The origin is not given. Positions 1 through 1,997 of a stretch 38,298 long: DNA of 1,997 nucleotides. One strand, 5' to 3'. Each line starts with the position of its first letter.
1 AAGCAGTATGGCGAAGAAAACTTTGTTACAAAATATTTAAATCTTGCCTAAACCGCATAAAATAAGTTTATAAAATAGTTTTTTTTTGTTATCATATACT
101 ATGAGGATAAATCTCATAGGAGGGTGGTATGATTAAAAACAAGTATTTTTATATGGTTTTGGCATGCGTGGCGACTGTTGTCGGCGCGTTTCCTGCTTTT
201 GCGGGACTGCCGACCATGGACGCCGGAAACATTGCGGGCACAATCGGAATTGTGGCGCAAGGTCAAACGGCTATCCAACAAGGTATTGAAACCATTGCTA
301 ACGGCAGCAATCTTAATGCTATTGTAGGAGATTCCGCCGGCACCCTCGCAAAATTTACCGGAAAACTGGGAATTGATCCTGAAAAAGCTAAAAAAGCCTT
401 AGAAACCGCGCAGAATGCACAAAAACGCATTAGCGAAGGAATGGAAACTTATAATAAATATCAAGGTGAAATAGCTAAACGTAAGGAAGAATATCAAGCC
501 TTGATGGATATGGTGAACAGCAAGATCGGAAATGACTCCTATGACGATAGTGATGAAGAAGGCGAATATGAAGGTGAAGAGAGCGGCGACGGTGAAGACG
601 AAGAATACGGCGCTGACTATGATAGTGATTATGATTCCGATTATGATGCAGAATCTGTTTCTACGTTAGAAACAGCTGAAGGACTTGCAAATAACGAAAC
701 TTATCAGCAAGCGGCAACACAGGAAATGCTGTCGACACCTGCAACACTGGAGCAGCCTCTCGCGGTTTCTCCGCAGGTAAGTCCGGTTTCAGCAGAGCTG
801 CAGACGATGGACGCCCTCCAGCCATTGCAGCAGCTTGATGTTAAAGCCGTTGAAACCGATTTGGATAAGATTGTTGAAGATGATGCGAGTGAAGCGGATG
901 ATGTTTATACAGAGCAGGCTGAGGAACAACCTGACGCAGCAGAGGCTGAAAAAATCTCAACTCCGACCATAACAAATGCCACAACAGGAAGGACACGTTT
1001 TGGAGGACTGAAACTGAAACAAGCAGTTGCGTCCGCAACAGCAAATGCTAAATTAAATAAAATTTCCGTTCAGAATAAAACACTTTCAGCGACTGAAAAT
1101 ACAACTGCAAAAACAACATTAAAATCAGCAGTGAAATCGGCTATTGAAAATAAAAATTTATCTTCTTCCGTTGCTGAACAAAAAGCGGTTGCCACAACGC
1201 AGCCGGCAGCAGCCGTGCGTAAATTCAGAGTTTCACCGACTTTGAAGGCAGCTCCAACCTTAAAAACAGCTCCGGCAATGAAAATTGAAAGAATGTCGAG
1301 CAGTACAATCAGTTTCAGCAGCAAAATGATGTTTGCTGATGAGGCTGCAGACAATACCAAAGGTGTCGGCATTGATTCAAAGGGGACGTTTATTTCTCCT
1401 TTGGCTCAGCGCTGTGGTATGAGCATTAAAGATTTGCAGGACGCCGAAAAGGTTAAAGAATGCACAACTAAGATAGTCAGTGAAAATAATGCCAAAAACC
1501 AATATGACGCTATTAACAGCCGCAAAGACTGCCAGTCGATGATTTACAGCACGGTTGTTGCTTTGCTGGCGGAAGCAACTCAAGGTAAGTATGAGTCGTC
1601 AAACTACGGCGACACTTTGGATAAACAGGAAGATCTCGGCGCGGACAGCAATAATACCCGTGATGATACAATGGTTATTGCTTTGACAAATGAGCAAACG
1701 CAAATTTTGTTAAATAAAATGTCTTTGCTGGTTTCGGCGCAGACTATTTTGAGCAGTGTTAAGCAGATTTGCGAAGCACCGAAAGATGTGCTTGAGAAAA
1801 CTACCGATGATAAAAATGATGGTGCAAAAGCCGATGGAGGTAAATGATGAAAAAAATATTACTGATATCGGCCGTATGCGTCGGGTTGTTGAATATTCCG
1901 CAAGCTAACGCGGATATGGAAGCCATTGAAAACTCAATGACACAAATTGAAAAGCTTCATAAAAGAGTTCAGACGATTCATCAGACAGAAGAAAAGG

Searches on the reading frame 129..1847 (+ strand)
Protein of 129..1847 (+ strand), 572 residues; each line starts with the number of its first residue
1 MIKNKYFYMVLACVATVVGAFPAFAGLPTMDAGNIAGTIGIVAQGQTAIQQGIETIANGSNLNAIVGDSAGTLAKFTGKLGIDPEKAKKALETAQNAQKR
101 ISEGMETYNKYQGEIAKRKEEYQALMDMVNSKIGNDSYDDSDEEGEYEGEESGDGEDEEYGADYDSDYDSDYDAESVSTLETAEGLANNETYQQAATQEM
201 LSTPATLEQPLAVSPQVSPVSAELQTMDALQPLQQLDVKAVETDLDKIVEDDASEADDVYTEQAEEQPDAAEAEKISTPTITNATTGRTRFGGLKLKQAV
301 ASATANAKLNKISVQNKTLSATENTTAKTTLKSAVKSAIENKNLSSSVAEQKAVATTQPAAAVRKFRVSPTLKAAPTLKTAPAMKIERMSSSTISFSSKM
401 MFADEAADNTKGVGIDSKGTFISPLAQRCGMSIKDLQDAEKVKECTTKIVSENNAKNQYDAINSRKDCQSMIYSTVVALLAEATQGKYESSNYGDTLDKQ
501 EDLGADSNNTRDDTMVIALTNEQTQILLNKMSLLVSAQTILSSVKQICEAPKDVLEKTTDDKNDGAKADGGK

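Call 6: search_protein_families(library=pfam, proteins=[window:129-1847:+], max_evalue=0.01)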
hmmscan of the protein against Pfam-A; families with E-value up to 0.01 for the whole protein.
window:129-1847:+ (572 aa): 0 families

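Call 24: search_protein_families(library=pfam, proteins=[window:129-1847:+], max_evalue=1)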
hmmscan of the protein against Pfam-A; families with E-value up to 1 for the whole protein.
window:129-1847:+ (572 aa): 2 families
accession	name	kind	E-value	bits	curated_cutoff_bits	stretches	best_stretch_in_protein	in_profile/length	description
PF02657.20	SufE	-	0.026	14.8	27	1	434-487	30-81/121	Fe-S metabolism associated domain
PF09989.15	DUF2229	-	0.63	10.1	29.4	1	72-113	131-172/218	CoA enzyme activase uncharacterised domain (DUF2229)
